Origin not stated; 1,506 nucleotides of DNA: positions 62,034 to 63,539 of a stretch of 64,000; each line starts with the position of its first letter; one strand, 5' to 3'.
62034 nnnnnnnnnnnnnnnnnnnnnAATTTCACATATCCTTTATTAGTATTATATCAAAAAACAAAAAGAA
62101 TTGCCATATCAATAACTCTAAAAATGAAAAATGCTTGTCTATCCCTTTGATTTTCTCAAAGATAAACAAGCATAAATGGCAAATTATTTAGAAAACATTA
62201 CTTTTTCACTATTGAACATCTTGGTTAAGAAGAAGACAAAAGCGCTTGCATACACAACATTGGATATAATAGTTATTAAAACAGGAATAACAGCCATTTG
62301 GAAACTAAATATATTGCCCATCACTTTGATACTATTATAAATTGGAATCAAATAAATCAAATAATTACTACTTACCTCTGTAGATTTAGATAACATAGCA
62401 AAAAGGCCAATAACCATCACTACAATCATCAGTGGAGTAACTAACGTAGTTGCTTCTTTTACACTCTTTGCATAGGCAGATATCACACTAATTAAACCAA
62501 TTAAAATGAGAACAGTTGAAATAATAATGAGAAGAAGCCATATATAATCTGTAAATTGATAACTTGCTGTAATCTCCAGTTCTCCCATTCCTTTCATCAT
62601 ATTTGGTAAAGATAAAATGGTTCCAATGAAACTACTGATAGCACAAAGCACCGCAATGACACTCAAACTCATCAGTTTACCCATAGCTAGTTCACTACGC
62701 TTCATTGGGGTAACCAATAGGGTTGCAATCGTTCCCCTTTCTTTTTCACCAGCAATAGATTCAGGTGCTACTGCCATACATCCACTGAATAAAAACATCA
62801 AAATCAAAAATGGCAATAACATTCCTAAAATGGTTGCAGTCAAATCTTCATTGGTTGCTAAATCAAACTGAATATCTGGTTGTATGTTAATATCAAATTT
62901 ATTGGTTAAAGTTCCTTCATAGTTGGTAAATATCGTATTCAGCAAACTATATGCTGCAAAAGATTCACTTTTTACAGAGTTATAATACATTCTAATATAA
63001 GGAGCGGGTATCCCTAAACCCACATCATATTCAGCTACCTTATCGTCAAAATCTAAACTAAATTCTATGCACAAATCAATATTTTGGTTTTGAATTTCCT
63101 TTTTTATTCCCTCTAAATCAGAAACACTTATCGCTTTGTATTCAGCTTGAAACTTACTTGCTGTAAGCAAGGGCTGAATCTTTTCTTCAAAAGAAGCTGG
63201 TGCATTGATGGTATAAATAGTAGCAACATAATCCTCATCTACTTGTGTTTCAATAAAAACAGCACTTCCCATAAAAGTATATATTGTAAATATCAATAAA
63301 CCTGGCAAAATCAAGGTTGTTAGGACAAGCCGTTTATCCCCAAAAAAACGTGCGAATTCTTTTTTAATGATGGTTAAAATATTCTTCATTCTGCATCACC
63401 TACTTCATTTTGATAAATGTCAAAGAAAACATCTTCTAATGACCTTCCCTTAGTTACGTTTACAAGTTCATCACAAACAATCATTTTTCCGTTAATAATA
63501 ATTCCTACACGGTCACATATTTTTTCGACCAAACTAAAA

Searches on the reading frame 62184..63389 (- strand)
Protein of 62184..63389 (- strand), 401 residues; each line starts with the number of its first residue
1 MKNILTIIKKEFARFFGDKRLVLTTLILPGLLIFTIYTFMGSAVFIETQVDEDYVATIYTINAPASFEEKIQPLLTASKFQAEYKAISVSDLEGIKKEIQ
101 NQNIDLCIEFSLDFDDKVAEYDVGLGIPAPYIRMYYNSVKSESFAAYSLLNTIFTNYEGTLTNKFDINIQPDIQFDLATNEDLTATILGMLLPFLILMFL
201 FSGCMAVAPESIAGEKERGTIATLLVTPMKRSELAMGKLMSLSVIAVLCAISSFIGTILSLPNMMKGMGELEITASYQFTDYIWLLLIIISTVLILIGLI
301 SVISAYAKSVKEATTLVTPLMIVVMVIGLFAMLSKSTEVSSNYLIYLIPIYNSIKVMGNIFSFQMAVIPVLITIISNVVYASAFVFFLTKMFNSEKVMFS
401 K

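Call 52: search_protein_families(library=pfam, proteins=[window:62184-63389:-], max_evalue=0.000001)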
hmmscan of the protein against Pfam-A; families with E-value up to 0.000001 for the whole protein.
window:62184-63389:- (401 aa): 3 families
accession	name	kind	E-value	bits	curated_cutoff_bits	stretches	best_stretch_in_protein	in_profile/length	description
PF12698.13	ABC2_membrane_3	-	5.1e-21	75.6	31.6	1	19-385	1-342/347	ABC-2 family transporter protein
PF12679.13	ABC2_membrane_2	-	1e-20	74.6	27.2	1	5-388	1-279/283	ABC-2 family transporter protein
PF01061.29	ABC2_membrane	-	2.7e-09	37.3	26.9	1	175-356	51-205/211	ABC-2 type transporter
